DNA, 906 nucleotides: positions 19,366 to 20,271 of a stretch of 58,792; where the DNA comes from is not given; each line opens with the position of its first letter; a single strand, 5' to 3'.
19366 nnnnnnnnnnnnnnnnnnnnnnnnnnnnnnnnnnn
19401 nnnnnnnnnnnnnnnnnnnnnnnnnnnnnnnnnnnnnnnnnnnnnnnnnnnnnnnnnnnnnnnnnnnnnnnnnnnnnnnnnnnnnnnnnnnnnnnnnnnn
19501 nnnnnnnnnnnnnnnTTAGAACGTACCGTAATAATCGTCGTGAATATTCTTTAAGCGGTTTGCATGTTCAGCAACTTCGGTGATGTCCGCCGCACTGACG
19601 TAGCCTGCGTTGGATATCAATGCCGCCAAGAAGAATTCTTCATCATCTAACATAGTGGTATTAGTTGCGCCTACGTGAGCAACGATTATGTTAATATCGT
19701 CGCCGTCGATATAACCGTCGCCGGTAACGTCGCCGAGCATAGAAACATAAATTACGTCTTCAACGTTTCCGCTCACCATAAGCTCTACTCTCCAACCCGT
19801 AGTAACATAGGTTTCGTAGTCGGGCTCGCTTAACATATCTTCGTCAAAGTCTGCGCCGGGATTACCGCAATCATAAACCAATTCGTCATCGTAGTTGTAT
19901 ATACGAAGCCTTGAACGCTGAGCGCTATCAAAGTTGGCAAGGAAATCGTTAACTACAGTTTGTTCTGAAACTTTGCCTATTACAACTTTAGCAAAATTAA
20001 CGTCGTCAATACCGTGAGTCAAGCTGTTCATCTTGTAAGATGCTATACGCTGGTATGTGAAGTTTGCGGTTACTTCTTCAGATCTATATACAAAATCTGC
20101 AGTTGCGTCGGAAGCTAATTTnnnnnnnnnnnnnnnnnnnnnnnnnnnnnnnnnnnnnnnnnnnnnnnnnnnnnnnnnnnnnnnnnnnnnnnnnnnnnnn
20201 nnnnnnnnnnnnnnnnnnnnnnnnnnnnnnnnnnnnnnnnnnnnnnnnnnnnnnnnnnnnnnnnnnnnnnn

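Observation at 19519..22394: Proteins D and E share a ~150-aa C-terminal module ending in a half-degenerate dockerin-like motif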

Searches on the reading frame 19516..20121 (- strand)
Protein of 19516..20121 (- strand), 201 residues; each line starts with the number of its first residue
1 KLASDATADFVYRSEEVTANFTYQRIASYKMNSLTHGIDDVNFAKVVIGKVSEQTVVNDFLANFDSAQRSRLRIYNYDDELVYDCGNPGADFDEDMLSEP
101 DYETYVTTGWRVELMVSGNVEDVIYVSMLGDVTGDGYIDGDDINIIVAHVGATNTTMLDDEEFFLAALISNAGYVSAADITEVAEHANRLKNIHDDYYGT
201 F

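Call 9: find_homologous_proteins(query=window:19516-20121:-, max_evalue=0.001)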
Query window:19516-20121:-: 78 candidates shared short words with the query, none scored E <= 0.001.

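Call 25: search_protein_representatives(alignment_id=A1)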
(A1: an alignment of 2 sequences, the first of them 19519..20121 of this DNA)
Query: 2 sequences, 204 profile positions. Proteins with E-value up to 0.001 (for the whole library): 199; up to 1e-10: 143; up to 1e-30: 33. The best 150 are listed.
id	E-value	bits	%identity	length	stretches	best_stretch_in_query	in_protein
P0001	1.2e-106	371.2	-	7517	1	1-198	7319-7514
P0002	4.7e-78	277.8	-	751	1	2-204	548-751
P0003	9.0e-52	192.0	-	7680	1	2-198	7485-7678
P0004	4.6e-48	179.9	-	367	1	2-184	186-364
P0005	9.9e-48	178.8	-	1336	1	1-190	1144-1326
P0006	1.1e-46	175.4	-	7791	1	2-198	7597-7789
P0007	1.1e-44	168.8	-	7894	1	2-201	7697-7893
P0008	2.6e-44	167.6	-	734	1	2-201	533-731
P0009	1.3e-43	165.3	-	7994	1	2-195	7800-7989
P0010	7.0e-42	159.7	-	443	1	3-202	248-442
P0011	1.5e-40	155.3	-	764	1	2-201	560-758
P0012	3.4e-40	154.2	-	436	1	3-198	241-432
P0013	2.2e-38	148.3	-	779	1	3-199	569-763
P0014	7.7e-36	140.0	-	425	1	3-201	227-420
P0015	8.3e-36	139.9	-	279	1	3-202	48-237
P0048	4.3e-24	101.6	-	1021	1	15-199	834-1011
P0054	2.1e-21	92.8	-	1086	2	4-182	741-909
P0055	3.4e-21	92.1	-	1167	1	5-200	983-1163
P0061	4.5e-20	88.5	-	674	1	21-177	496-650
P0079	5.4e-18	81.7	-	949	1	28-190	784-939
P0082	9.5e-18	80.9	-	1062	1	29-177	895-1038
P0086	1.9e-17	79.9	-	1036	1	27-183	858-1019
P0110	1.1e-15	74.2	-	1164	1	18-177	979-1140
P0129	1.1e-13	67.6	-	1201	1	3-188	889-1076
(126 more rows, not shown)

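Call 31: search_solved_structures(query=A3, max_evalue=10, show_alignments=3)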
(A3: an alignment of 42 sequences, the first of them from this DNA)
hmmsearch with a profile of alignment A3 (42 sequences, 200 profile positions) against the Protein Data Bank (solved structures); distinct sequences matched with E-value up to 10: 35.
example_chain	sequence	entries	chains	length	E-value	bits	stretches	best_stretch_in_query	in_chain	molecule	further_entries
8x39_A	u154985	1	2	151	4.7e-08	35.9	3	132-195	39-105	Serine protease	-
8x3a_A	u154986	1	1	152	4.8e-08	35.9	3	132-195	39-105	Serine protease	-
4uyp_B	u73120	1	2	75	1e-06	31.5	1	130-187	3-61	Cellulosomal scaffoldin adaptor protein B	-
4uyq_B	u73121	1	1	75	2.8e-06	30.1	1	130-187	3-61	Cellulosomal scaffoldin adaptor protein B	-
2ccl_B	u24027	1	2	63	2.9e-06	30.1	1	130-186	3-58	ENDO-1,4-BETA-XYLANASE Y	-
8zvk_A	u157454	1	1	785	1e-05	28.3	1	130-185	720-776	AaBgIC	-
4dh2_B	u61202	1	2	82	1.4e-05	27.9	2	129-154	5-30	Dockerin type 1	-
5lxv_B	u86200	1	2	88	1.9e-05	27.4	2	129-158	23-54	Carbohydrate-binding protein WP_009985128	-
1ohz_B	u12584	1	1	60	2.5e-05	27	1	131-186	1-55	ENDO-1,4-BETA-XYLANASE Y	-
6kg9_A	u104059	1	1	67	2.9e-05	26.8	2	130-156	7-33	And cellulose-binding endoglucanase family 9 CelL ortholog dockerin domain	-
6kge_D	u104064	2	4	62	8.7e-05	25.2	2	130-156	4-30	And cellulose-binding endoglucanase family 9 CelL ortholog dockerin domain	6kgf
4fl4_A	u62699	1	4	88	9.4e-05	25.1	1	131-187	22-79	Glycoside hydrolase family 9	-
6kgc_B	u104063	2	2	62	0.0001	25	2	130-156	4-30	And cellulose-binding endoglucanase family 9 CelL ortholog dockerin domain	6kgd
2yik_A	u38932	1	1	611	0.00024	23.8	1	130-186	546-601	ENDOGLUCANASE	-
2y3n_B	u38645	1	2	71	0.00034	23.3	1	128-194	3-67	CELLULOSOMAL FAMILY-48 PROCESSIVE GLYCOSIDE HYDROLASE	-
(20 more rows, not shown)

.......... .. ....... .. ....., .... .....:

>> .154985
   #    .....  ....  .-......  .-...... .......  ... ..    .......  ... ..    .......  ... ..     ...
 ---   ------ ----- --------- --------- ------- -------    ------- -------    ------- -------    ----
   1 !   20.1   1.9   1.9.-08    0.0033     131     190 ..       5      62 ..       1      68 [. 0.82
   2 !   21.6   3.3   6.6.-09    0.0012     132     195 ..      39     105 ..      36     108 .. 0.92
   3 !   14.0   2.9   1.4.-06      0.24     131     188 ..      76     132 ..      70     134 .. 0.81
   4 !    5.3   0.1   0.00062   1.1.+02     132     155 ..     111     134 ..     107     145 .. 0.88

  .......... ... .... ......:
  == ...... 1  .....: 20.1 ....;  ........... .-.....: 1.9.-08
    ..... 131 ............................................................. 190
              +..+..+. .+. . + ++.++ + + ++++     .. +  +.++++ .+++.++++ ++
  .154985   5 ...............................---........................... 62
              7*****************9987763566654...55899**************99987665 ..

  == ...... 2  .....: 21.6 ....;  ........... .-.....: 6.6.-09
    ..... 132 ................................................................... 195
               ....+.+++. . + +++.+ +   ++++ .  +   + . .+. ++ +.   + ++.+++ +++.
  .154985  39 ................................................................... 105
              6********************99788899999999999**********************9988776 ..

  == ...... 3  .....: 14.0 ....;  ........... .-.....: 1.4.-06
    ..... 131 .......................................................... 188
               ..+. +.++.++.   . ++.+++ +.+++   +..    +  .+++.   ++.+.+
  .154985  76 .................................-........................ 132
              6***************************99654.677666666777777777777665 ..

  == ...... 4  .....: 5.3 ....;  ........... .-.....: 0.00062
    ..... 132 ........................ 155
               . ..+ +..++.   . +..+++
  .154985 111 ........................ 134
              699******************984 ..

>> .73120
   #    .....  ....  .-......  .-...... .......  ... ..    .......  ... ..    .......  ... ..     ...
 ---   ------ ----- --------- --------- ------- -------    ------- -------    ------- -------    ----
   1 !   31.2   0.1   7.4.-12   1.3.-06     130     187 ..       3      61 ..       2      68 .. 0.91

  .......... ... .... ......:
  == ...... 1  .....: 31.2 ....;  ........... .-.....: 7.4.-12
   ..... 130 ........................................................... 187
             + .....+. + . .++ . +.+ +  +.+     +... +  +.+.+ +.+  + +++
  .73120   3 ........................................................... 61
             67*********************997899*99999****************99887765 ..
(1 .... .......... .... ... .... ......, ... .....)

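Call 32: search_protein_families(library=pfam, alignment_id=A3, max_evalue=0.01)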
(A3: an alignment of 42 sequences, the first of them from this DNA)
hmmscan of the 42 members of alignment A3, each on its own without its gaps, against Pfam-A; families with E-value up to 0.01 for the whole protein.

A. member 1, seq(201 aa): 0 families

B. families by the number of members that match (of 42 scanned): 3 families
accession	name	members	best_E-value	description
PF00404.24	Dockerin_1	25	2.6e-07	Dockerin type I domain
PF18719.7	ArlS_N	1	0.0021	ArlS sensor domain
PF05123.17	S_layer_N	1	0.0095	S-layer like family, central region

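Call 41: find_related_loci(query=A3, collection=genome_contigs, flank=10000)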
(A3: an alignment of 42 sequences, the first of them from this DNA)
Query A3 (201 aa) in genome_contigs; peptide patterns used: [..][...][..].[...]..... (x = any residue, [..] = any of these).
90 stretches matched a pattern; 87 encode a relative of the query (tblastn E <= 1e-3); the best 80 are kept; 78 distinct loci.
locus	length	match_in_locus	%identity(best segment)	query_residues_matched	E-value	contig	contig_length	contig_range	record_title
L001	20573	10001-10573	38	1-186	1e-34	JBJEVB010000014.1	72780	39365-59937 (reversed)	MAG: Candidatus Coproplasma sp. isolate LOHA06_bin.027 NODE_167_length_72780_cov_37.743004, whole genome shotgun sequenc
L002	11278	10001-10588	37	1-193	1e-30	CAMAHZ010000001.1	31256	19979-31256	MAG: uncultured Clostridia bacterium isolate SRR5665903_bin.50_metaWRAP_v1.3_MAG genome assembly, contig: ERZ11448883.12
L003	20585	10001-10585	36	1-198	6e-30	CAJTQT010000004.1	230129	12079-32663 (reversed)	MAG TPA_asm: uncultured Christensenella sp. isolate MGBC105284 genome assembly, contig: MGBC105284.4, whole genome shotg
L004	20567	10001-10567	32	1-195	9e-30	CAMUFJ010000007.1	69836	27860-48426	MAG TPA_asm: uncultured Clostridia bacterium isolate SRR14038239_bin.39_metawrap_v1.3_MAG genome assembly, contig: NODE.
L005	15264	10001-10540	37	1-184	1e-29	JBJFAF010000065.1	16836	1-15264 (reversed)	MAG: Candidatus Coproplasma sp. isolate PUUB41_bin.017 NODE_2276_length_16836_cov_6.274239, whole genome shotgun sequenc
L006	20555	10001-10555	36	1-198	2e-27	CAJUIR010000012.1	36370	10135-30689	MAG TPA_asm: uncultured Christensenellaceae bacterium isolate MGBC152421 genome assembly, contig: MGBC152421.12, whole g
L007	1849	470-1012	34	1-183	2e-26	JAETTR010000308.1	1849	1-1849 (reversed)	MAG: Bacillota bacterium isolate S4_Bin9 scaffold_21887, whole genome shotgun sequence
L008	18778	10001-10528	36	15-198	4e-26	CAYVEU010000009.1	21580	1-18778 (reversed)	MAG TPA_asm: uncultured Christensenella sp. isolate SRP199465_co2_69 genome assembly, contig: NODE_6902_length_21580_cov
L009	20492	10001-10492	34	23-198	3e-25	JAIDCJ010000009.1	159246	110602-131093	MAG: Clostridia bacterium isolate SC0309_S10_1 SC0309_S10_1_contig_9, whole genome shotgun sequence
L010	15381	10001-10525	34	6-181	4e-25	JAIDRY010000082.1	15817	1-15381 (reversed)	MAG: Clostridia bacterium isolate SC0363_S10_12 SC0363_S10_12_contig_82, whole genome shotgun sequence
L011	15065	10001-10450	38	28-183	6e-22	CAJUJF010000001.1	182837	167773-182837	MAG TPA_asm: uncultured Christensenellaceae bacterium isolate MGBC152639 genome assembly, contig: MGBC152639.1, whole ge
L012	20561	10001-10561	30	1-200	8e-22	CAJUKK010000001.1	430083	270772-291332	MAG TPA_asm: uncultured Christensenellaceae bacterium isolate MGBC157066 genome assembly, contig: MGBC157066.1, whole ge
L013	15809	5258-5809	37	1-184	2e-21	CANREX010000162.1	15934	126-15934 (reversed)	MAG: uncultured Clostridia bacterium isolate Lapin-024__bin73 genome assembly, contig: Lapin-024__NODE_4684_length_15934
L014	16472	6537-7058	32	1-181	2e-21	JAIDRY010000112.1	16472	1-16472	MAG: Clostridia bacterium isolate SC0363_S10_12 SC0363_S10_12_contig_112, whole genome shotgun sequence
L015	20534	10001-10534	35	8-183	3e-20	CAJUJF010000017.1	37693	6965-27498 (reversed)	MAG TPA_asm: uncultured Christensenellaceae bacterium isolate MGBC152639 genome assembly, contig: MGBC152639.17, whole g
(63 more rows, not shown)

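Call 42: predict_structure(alignment_id=A3)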
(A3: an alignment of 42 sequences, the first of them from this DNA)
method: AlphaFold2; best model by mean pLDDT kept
length: 201 residues; sequences in the alignment: 42
mean_pLDDT: 96.0   pTM: 0.91
mean pLDDT of the five models: 96.0, 95.8, 95.7, 95.6, 94.7
residues with pLDDT >= 90: 189; 70-90: 12; 50-70: 0; < 50: 0
segments of 3 or more residues with pLDDT < 50: none
pLDDT, mean of each block of 10 residues (from residue 1): 97 97 97 96 96 96 98 97 98 94 91 98 98 96 98 95 98 97 96 89 86
secondary structure, 60 per line:
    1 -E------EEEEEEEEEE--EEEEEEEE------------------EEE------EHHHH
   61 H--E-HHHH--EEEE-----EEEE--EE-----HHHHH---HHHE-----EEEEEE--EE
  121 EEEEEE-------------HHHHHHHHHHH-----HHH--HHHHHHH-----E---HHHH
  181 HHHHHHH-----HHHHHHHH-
elements in order: E9-18 E21-28 E47-49 H57-61 H66-69 E72-75 E81-84 H94-98 E111-116 E119-126 H140-150 H161-167 H177-187 H193-200

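Call 46: fold_search(model_id=the predicted structure, library=pdb)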
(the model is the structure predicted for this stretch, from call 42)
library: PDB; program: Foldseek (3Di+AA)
matches with E <= 10: 385; with E <= 0.001: 0
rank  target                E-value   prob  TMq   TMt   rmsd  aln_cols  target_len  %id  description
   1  8x3a_MODEL_1_A        1.2e-02  1.00  0.32  0.41   2.7        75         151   16  Solution NMR structure of cellulosomal double-dockerin module of Clo1313_0689 from Clostridium thermocellum (released 2024-04-03)
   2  8x39_B                1.2e-02  1.00  0.30  0.42   3.1        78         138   17  Crystal structure of cellulosomal double-dockerin module of Clo1313_0689 from Clostridium thermocellum (released 2024-04-03)
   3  4fl4_G                1.4e-02  1.00  0.30  0.83   1.6        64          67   22  Scaffoldin conformation and dynamics revealed by a ternary complex from the Clostridium thermocellum cellulosome (released 2012-06-27)
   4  4fl4_A                1.6e-02  1.00  0.29  0.80   1.7        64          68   22  Scaffoldin conformation and dynamics revealed by a ternary complex from the Clostridium thermocellum cellulosome (released 2012-06-27)
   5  4fl4_D                2.3e-02  1.00  0.30  0.85   1.5        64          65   22  Scaffoldin conformation and dynamics revealed by a ternary complex from the Clostridium thermocellum cellulosome (released 2012-06-27)
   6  2ccl_B                2.7e-02  1.00  0.29  0.87   1.3        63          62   27  THE S45A, T46A MUTANT OF THE TYPE I COHESIN-DOCKERIN COMPLEX FROM THE CELLULOSOME OF CLOSTRIDIUM THERMOCELLUM (released 2007-02-13)
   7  4fl4_J                3.0e-02  1.00  0.30  0.84   1.5        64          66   22  Scaffoldin conformation and dynamics revealed by a ternary complex from the Clostridium thermocellum cellulosome (released 2012-06-27)
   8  8x39_A                3.2e-02  1.00  0.30  0.42   3.1        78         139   17  Crystal structure of cellulosomal double-dockerin module of Clo1313_0689 from Clostridium thermocellum (released 2024-04-03)
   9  4uyq_B                3.9e-02  1.00  0.28  0.74   1.6        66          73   23  High resolution structure of the third cohesin ScaC in complex with the ScaB dockerin with a mutation in the C-termina (released 2015-04-15)
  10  4uyp_B                6.0e-02  1.00  0.30  0.77   1.8        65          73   23  High resolution structure of the third cohesin ScaC in complex with the ScaB dockerin with a mutation in the N-termina (released 2015-04-15)
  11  4wkz_A                8.1e-02  0.23  0.31  0.27  19.4       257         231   12  Complex of autonomous ScaG cohesin CohG and X-doc domains (released 2015-12-23)
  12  2vn5_B                1.3e-01  0.97  0.22  0.73   4.1        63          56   17  The Clostridium cellulolyticum dockerin displays a dual binding mode for its cohesin partner (released 2008-05-20)
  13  2vn6_B                2.3e-01  0.93  0.25  0.72   3.8        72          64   18  The Clostridium cellulolyticum dockerin displays a dual binding mode for its cohesin partner (released 2008-05-13)
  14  1ohz_B                2.5e-01  0.99  0.26  0.87   1.3        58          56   22  Cohesin-Dockerin complex from the cellulosome of Clostridium thermocellum (released 2003-11-20)
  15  4iu2_B                3.4e-01  0.54  0.28  0.24   6.9       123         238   15  Cohesin-dockerin -X domain complex from Ruminococcus flavefacience (released 2013-04-24)
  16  4iu3_B                4.6e-01  0.35  0.28  0.24   6.2       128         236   13  Cohesin-dockerin -X domain complex from Ruminococcus flavefacience (released 2013-04-24)
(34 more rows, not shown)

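Call 57: search_protein_families(library=pfam, proteins=[P0048, P0054, P0055, P0079, P0082, P0086, P0110, P0129, P0061], max_evalue=0.001)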
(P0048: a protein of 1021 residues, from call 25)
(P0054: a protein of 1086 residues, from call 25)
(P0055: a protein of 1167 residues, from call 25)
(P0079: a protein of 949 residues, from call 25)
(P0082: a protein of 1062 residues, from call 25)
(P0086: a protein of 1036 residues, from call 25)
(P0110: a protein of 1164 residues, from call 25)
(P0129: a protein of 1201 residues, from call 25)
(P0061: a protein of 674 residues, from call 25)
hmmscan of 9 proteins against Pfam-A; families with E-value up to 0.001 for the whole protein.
P0048 (1021 aa): 0 families

P0054 (1086 aa): 1 family
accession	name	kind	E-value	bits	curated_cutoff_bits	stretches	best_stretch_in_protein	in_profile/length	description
PF00404.24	Dockerin_1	-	4.4e-08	33.6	22.9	1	859-917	1-56/57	Dockerin type I domain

P0055 (1167 aa): 1 family
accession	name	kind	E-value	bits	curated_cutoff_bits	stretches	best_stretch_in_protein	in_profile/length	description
PF00404.24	Dockerin_1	-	1.7e-06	28.6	22.9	1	1095-1153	1-56/57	Dockerin type I domain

P0079 (949 aa): 1 family
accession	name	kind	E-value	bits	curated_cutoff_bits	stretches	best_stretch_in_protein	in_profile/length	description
PF02415.23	Chlam_PMP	-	0.00067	20.1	20.6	0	265-280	3-19/19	Chlamydia polymorphic membrane protein (Chlamydia_PMP) repeat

P0082 (1062 aa): 0 families

P0086 (1036 aa): 0 families

P0110 (1164 aa): 1 family
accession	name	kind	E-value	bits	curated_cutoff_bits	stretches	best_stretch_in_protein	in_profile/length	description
PF00404.24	Dockerin_1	-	0.0005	20.6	22.9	0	1096-1150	1-52/57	Dockerin type I domain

P0129 (1201 aa): 2 families
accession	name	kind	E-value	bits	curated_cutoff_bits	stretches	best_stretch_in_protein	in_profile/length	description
PF18887.5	MBG_3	-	5.3e-05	23.7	25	0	800-854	2-50/72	MBG domain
PF18676.6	MBG_2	-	0.00054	20.9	25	0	768-792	47-72/72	MBG domain (YGX type)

P0061 (674 aa): 0 families

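Call 61: find_homologous_proteins(query=A3, max_evalue=0.00001)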
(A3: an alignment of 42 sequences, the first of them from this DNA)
Query A3 (42 sequences) (201 aa, profile of the alignment): 1 proteins with E <= 0.00001 among 2913 candidates.
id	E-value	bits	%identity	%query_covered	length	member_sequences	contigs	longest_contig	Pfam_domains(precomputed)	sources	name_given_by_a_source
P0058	1.2e-36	144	34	85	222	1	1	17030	-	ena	-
